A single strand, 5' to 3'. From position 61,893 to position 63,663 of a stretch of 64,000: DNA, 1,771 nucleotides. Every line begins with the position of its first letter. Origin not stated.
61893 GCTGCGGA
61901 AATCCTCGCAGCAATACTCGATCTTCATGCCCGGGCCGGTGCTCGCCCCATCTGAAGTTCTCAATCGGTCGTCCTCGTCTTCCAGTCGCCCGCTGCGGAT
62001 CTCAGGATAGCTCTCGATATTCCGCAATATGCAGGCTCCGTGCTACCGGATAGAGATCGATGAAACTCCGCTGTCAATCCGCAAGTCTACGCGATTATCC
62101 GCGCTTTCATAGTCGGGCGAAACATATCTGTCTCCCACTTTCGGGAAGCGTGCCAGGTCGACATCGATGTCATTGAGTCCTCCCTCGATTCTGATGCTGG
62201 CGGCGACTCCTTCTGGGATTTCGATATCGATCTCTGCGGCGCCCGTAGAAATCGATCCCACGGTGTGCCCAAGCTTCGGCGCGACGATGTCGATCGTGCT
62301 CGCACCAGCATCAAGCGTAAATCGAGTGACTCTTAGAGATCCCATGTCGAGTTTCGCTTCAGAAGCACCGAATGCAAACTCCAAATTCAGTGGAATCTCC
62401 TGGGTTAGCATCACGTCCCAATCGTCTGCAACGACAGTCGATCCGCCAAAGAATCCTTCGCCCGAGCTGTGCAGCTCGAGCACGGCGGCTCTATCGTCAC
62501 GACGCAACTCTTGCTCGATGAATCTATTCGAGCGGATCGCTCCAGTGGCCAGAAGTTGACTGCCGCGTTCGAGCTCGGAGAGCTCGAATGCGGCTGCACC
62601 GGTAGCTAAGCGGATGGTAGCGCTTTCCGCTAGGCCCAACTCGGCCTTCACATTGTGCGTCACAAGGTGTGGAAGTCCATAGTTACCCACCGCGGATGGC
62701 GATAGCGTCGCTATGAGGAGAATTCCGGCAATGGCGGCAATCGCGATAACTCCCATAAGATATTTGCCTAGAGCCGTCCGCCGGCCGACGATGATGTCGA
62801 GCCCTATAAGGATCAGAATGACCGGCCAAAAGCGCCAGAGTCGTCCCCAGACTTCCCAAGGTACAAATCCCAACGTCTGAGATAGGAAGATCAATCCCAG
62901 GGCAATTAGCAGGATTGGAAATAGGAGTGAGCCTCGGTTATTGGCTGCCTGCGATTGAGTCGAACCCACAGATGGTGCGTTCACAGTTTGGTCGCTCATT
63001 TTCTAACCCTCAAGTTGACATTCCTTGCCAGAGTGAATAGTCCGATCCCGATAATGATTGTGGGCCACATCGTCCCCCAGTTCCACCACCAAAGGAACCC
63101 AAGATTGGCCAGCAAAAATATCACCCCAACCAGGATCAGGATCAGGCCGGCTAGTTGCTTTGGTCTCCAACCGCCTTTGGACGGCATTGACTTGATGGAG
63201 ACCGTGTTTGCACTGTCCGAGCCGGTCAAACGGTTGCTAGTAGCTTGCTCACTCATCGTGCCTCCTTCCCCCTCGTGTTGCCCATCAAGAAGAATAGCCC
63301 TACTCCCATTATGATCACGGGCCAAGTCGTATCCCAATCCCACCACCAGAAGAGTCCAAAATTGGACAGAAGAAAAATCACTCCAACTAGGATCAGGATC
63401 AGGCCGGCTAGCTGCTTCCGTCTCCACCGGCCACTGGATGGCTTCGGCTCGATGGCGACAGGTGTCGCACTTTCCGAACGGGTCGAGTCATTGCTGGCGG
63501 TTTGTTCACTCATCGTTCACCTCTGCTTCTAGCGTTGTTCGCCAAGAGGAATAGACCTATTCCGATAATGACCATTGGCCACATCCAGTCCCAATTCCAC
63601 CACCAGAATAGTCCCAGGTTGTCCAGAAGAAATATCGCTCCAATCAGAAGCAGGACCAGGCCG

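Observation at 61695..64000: Lia-like operon: three ATGA-coupled TM-hairpin paralogues plus a toast-rack protein, convergent with the PspA string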

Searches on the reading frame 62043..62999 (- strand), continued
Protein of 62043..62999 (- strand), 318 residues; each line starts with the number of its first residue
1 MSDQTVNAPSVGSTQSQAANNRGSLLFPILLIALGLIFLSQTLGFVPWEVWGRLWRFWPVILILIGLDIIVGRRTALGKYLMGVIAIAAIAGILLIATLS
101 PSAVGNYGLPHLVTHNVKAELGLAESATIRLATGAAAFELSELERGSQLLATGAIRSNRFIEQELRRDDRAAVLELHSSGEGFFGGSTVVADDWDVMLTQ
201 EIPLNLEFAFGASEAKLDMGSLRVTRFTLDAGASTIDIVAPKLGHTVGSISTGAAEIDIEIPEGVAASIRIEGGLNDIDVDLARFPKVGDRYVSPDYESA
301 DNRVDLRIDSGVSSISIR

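Call 30: find_encoding_contigs(protein=P0007, flank=10000, max_places=2)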
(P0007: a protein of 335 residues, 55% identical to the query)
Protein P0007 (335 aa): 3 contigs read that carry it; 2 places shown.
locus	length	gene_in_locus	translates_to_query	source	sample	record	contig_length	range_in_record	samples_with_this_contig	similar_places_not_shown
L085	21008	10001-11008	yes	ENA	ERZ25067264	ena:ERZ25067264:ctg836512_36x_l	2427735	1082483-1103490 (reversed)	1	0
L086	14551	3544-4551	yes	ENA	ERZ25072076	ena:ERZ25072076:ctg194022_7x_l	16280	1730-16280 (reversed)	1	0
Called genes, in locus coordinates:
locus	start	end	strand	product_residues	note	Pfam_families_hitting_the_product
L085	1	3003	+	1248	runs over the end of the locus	PF05378:Hydant_A_N, PF01968:Hydantoinase_A, PF19278:Hydant_A_C, PF02538:Hydantoinase_B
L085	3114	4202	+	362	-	PF00005:ABC_tran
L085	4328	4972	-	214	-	PF00072:Response_reg, PF00196:GerE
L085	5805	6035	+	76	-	-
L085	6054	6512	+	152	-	-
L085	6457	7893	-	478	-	PF00989:PAS, PF13188:PAS_8, PF08448:PAS_4, PF13426:PAS_9, PF08447:PAS_3, PF07730:HisKA_3, PF02518:HATPase_c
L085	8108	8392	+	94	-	-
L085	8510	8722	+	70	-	PF04024:PspC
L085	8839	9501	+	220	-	PF04024:PspC, PF22570:LiaF-TM (weak), PF18917:LiaI-LiaF-like_TM1 (weak)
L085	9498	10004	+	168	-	PF18917:LiaI-LiaF-like_TM1, PF22570:LiaF-TM, PF18917:LiaI-LiaF-like_TM1 (weak)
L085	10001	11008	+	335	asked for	PF18917:LiaI-LiaF-like_TM1, PF22570:LiaF-TM (weak)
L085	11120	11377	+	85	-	-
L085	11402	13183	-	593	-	PF01564:Spermine_synth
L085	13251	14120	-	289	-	PF03994:DUF350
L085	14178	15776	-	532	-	-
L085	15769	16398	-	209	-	PF10936:DUF2617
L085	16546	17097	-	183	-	-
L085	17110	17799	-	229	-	PF04012:PspA_IM30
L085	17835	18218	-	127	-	PF22550:CesT_Tir_1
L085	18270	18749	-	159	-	PF00226:DnaJ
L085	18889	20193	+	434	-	-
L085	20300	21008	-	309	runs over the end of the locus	PF01063:Aminotran_4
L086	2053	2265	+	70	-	PF04024:PspC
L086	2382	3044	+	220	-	PF04024:PspC, PF22570:LiaF-TM (weak), PF18917:LiaI-LiaF-like_TM1 (weak)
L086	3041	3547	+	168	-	PF18917:LiaI-LiaF-like_TM1, PF22570:LiaF-TM, PF18917:LiaI-LiaF-like_TM1 (weak)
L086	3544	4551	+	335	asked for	PF18917:LiaI-LiaF-like_TM1, PF22570:LiaF-TM (weak)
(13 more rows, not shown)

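Call 31: find_encoding_contigs(protein=P0015, flank=10000, max_places=2)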
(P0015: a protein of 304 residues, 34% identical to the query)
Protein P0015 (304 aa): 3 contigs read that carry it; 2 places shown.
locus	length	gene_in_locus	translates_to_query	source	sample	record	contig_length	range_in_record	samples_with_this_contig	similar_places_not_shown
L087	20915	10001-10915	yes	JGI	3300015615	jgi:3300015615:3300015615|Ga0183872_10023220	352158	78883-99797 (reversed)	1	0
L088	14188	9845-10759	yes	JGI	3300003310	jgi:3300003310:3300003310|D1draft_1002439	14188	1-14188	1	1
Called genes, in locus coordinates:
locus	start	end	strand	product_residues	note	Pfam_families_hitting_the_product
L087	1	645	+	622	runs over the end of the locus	PF01464:SLT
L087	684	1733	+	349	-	PF03989:DNA_gyraseA_C (faint)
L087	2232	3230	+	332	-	-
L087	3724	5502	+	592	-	PF00224:PK, PF02887:PK_C, PF00391:PEP-utilizers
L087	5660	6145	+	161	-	PF12867:DinB_2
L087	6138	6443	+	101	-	-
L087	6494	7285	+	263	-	PF13030:DUF3891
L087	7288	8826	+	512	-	PF07691:PA14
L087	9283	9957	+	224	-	PF22570:LiaF-TM (weak)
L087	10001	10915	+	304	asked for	PF18917:LiaI-LiaF-like_TM1, PF22570:LiaF-TM, PF17115:Toast_rack_N (weak), PF09922:LiaF-like_C (weak)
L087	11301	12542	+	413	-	PF00109:ketoacyl-synt, PF02801:Ketoacyl-synt_C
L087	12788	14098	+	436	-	PF00108:Thiolase_N (weak), PF08545:ACP_syn_III, PF08541:ACP_syn_III_C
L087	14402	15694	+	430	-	PF03952:Enolase_N, PF00113:Enolase_C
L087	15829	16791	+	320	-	PF02826:2-Hacid_dh_C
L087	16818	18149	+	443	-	PF01408:GFO_IDH_MocA, PF02894:GFO_IDH_MocA_C, PF22725:GFO_IDH_MocA_C3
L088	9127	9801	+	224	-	PF22570:LiaF-TM (weak)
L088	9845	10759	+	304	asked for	PF18917:LiaI-LiaF-like_TM1, PF22570:LiaF-TM, PF17115:Toast_rack_N (weak), PF09922:LiaF-like_C (weak)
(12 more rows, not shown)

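Call 43: search_protein_families(library=pfam, alignment_id=A1, max_evalue=0.01)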
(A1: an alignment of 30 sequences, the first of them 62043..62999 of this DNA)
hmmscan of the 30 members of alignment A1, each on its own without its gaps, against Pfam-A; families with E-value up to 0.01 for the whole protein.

A. member 1, window:62043-62999:- (318 aa): 2 families
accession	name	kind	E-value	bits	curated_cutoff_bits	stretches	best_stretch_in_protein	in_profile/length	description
PF18917.5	LiaI-LiaF-like_TM1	-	5.8e-09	36.3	27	1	25-70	1-42/42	LiaI-LiaF-like transmembrane region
PF22570.1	LiaF-TM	-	6.8e-08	33.7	27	1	26-101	1-69/98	LiaF transmembrane domain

B. families by the number of members that match (of 30 scanned): 8 families
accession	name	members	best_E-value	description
PF18917.5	LiaI-LiaF-like_TM1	30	8.6e-18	LiaI-LiaF-like transmembrane region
PF22570.1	LiaF-TM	30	1.5e-15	LiaF transmembrane domain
PF17115.11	Toast_rack_N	20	1.7e-07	N-terminal domain of toast_rack, DUF2154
PF09922.15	LiaF-like_C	15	1.2e-08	Cell wall-active antibiotics response LiaF, C-terminal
PF20315.3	DUF6611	2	0.0043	Family of unknown function (DUF6611)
PF04024.17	PspC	1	3.9e-23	PspC domain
PF09925.14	DUF2157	1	0.00039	Predicted membrane protein (DUF2157)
PF13349.12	DUF4097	1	0.0019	Toastrack DUF4097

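Call 59: find_encoding_contigs(protein=P0006, flank=10000, max_places=1)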
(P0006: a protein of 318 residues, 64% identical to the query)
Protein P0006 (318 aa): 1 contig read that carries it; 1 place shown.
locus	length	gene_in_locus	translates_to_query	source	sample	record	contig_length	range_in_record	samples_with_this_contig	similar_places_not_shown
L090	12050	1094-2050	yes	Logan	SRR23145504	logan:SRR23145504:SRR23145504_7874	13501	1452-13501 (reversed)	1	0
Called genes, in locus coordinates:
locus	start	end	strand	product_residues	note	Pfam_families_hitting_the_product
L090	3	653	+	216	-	?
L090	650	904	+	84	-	PF18917:LiaI-LiaF-like_TM1, PF22570:LiaF-TM (weak)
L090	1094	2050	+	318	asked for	PF18917:LiaI-LiaF-like_TM1 (weak), PF22570:LiaF-TM (weak)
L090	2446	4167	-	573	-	PF01564:Spermine_synth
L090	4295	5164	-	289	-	PF03994:DUF350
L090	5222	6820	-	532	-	-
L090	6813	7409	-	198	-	PF10936:DUF2617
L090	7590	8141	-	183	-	-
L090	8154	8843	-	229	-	PF04012:PspA_IM30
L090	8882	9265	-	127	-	PF22550:CesT_Tir_1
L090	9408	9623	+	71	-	-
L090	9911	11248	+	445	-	-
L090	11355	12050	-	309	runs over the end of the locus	PF01063:Aminotran_4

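Call 60: find_encoding_contigs(protein=P0005, flank=6000, max_places=1)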
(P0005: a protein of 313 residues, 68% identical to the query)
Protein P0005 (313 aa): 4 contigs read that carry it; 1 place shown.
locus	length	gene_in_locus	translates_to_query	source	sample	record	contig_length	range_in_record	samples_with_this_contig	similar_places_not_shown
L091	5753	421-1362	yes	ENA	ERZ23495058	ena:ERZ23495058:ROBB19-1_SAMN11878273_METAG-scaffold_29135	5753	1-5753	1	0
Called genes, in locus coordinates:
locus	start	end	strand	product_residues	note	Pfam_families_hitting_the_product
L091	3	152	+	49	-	?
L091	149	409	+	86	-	PF18917:LiaI-LiaF-like_TM1, PF22570:LiaF-TM (weak)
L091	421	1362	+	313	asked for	PF18917:LiaI-LiaF-like_TM1, PF22570:LiaF-TM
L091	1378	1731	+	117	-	-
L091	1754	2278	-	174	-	-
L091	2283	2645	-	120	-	-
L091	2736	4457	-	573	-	PF01564:Spermine_synth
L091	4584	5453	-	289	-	PF03994:DUF350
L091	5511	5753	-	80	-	?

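Call 64: search_protein_families(library=ncbifam, proteins=[L005:6459-7895:-, L005:5729-6373:-, L001:344-556:+, L001:666-1340:+], max_evalue=0.001)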
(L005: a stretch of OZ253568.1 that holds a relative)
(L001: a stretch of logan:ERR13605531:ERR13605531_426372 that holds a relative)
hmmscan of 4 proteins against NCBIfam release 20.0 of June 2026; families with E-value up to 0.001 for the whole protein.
L005:6459-7895:- (478 aa): 21 families
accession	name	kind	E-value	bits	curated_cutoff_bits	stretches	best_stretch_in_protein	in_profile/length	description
NF047786.1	his_kin_MadS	equivalog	1.1e-29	103.8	500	1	262-476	215-434/434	MadS family sensor histidine kinase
NF052443.1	SensHisKinMctS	equivalog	4.1e-29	101.2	700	1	259-478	226-449/457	two-component system sensor histidine kinase MctS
NF008649.0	PRK11644.1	equivalog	2.6e-26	92.4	408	1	270-477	294-496/499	signal transduction histidine-protein kinase/phosphatase UhpB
NF007896.0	PRK10600.1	equivalog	9.7e-25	87.2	578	1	264-472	377-580/598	nitrate/nitrite two-component system sensor histidine kinase NarX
NF008184.0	PRK10935.1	equivalog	1.6e-24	86.5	553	1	264-476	350-558/565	nitrate/nitrite two-component system sensor histidine kinase NarQ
NF052531.1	Strep_LiaS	equivalog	6.8e-22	78.1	450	1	255-476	110-326/328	envelope stress sensor histidine kinase LiaS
TIGR00229.1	sensory_box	domain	3.2e-19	69.3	22.9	1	148-267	4-124/126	PAS domain S-box protein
NF047322.1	HK_morpho_MacS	equivalog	5.7e-15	55.4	300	1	251-476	154-367/367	MacS family sensor histidine kinase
NF008468.0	PRK11360.1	equivalog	6.4e-12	44.6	646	1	140-477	259-608/616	two-component system sensor histidine kinase AtoS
NF046044.1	PnpS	equivalog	4.4e-09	35.8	400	1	121-269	27-170/390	two-component system histidine kinase PnpS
NF047874.1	MASE3_PAS_HK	subfamily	6.7e-09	35.1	560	1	122-284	238-400/655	MASE3 domain-containing sensor histidine kinase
NF008302.0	PRK11091.1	equivalog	2.2e-08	32.8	838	1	128-270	134-277/779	aerobic respiration two-component sensor histidine kinase ArcB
NF052573.1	HisKinEspAMyxo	equivalog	3.7e-07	28.6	1400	1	162-334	267-441/755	serine histidine kinase EspA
NF052574.1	HisKinEspCMyxo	equivalog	4.2e-06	25.2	1200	1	39-337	183-475/785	serine histidine kinase EspC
NF007898.0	PRK10604.1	equivalog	6.3e-06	25.6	478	1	298-432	232-364/433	two-component system sensor histidine kinase RstB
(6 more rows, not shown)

L005:5729-6373:- (214 aa): 113 families (the best 25 are shown)
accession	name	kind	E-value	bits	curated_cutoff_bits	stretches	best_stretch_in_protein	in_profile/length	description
NF047785.1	respo_reg_MadR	equivalog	1.6e-54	184.5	300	1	4-212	1-209/209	MadR family response regulator transcription factor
NF052445.1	RespRegMctR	equivalog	3.4e-51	173.6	300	1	4-211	2-204/205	two-component system response regulator MctR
NF007935.0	PRK10651.1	equivalog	1.3e-48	165.1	250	1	3-208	6-212/216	two-component system response regulator NarL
NF011896.0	PRK15369.1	equivalog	3.9e-46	157.3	242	1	1-211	1-209/211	two component system response regulator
NF007018.1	PRK09483.1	equivalog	5.6e-46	156.9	280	1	4-213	2-210/217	UvrY/SirA/GacA family response regulator transcription factor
NF007708.0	PRK10403.1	equivalog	1.4e-45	155.3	343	1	3-204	6-206/215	nitrate/nitrite response regulator protein NarP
NF007403.0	PRK09935.1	equivalog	6.7e-31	107.5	271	1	1-207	1-205/210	fimbria biosynthesis transcriptional regulator FimZ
NF007685.0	PRK10360.1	equivalog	7.9e-27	94.3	258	1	4-202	2-188/196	response regulator transcription factor UhpA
NF001965.0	PRK00742.1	subfamily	2e-26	93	293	1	2-111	2-112/357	chemotaxis-specific protein-glutamate methyltransferase CheB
NF041367.1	CheY_Halo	equivalog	2.5e-26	92.3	200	1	6-120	1-113/114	chemotaxis protein CheY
NF041830.1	RR_TF_ErdR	exception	3.6e-25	89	390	1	5-203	3-202/213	response regulator transcription factor ErdR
NF009206.0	PRK12555.1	subfamily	2.6e-23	82.5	342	1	4-103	1-101/340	chemotaxis-specific protein-glutamate methyltransferase CheB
NF007419.0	PRK09958.1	equivalog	3.7e-23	82.2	251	1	6-205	3-197/204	acid-sensing system DNA-binding response regulator EvgA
NF008469.0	PRK11361.1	equivalog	3e-21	75.7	714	1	4-192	5-187/461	acetoacetate metabolism transcriptional regulator AtoC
NF006900.1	PRK09390.1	equivalog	5.8e-21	75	255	1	4-208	5-199/203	response regulator FixJ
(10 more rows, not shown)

L001:344-556:+ (70 aa): 2 families
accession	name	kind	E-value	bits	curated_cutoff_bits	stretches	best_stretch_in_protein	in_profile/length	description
TIGR02978.1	phageshock_pspC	equivalog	2.6e-16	59.6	104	1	9-66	3-62/121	envelope stress response membrane protein PspC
NF007973.0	PRK10697.1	equivalog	2e-10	40.6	136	1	4-62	4-64/119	envelope stress response membrane protein PspC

L001:666-1340:+ (224 aa): 2 families
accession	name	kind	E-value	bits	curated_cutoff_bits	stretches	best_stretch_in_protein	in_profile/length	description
TIGR02978.1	phageshock_pspC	equivalog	4.3e-14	52.4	104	1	8-74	2-70/121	envelope stress response membrane protein PspC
NF007973.0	PRK10697.1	equivalog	4.2e-10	39.6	136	1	1-99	1-98/119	envelope stress response membrane protein PspC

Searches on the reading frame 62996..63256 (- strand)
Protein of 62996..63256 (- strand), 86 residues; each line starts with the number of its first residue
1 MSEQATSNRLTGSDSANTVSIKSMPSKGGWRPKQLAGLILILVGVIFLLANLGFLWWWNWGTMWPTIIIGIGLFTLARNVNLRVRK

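Call 6: search_protein_families(library=pfam, proteins=[window:62996-63256:-], max_evalue=1)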
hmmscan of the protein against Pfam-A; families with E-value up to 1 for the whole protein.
window:62996-63256:- (86 aa): 6 families
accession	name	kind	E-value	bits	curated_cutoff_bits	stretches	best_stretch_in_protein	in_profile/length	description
PF18917.5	LiaI-LiaF-like_TM1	-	1.2e-08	35.4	27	1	36-74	3-40/42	LiaI-LiaF-like transmembrane region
PF22570.1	LiaF-TM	-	1e-06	29.9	27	1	35-79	1-45/98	LiaF transmembrane domain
PF01040.23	UbiA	-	0.0017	18.1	34.2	1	19-84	172-236/250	UbiA prenyltransferase family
PF20990.2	DUF2207_C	-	0.14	12.3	33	1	35-78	140-187/247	Predicted membrane protein (DUF2207) C-terminal domain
PF04123.18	DUF373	-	0.18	11.6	28.3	1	33-83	151-200/335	Domain of unknown function (DUF373)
PF07332.16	Phage_holin_3_6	-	0.27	11.7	28.4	1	36-77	42-83/116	Putative Actinobacterial Holin-X, holin superfamily III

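Call 7: search_protein_families(library=ncbifam, proteins=[window:62996-63256:-], max_evalue=1)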
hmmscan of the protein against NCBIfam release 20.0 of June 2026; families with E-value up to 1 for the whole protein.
window:62996-63256:- (86 aa): 0 families

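Call 71: search_protein_representatives(protein=window:62996-63256:-)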
Query: 86 residues. Proteins with E-value up to 0.001 (for the whole library): 395; up to 1e-10: 5; up to 1e-30: 0. The best 150 are listed.
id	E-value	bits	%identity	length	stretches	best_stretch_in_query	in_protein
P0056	2.9e-26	107.5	65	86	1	1-85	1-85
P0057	2.7e-25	104.3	61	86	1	1-80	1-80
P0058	2.6e-19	85.2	67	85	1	23-80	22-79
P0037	3.7e-17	78.3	56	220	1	13-83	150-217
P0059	3.4e-11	59.3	40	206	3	35-77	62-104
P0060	8.6e-10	54.8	41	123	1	17-77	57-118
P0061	9.5e-10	54.6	50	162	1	31-76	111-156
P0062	2.1e-09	53.5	42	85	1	27-78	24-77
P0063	2.6e-09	53.2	53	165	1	33-75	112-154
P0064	2.9e-09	53.1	44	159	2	34-77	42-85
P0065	3.0e-09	53.0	46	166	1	22-80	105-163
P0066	5.2e-09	52.3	56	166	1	34-78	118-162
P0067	8.5e-09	51.6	51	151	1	34-80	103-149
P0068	1.1e-08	51.3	52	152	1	33-78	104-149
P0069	2.5e-08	50.1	44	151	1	24-76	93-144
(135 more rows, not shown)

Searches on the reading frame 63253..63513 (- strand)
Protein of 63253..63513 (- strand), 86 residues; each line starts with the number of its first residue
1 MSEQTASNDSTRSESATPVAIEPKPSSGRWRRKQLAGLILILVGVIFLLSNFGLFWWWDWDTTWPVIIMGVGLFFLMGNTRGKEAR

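Call 6: search_protein_families(library=pfam, proteins=[window:63253-63513:-], max_evalue=1)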
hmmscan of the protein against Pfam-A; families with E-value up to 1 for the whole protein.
window:63253-63513:- (86 aa): 6 families
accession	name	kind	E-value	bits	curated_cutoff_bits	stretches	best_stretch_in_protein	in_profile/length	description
PF18917.5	LiaI-LiaF-like_TM1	-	7e-10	39.3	27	1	36-76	3-42/42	LiaI-LiaF-like transmembrane region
PF22570.1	LiaF-TM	-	2.9e-07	31.6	27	1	35-79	1-45/98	LiaF transmembrane domain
PF01757.29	Acyl_transf_3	-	0.00077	19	31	1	29-83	207-265/326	Acyltransferase domain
PF15431.11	TMEM190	-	0.05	14.1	25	1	29-58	55-84/128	Transmembrane protein 190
PF17319.7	DUF5362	-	0.8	10.1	25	0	33-74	8-43/94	Family of unknown function (DUF5362)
PF20712.2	CyanoTRADDas_TM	-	0.83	10.2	24.3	0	36-51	19-34/68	Cyanobacterial TRADD-N associated 2-Transmembrane domain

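Call 7: search_protein_families(library=ncbifam, proteins=[window:63253-63513:-], max_evalue=1)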
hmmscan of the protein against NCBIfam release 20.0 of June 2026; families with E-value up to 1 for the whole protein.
window:63253-63513:- (86 aa): 0 families
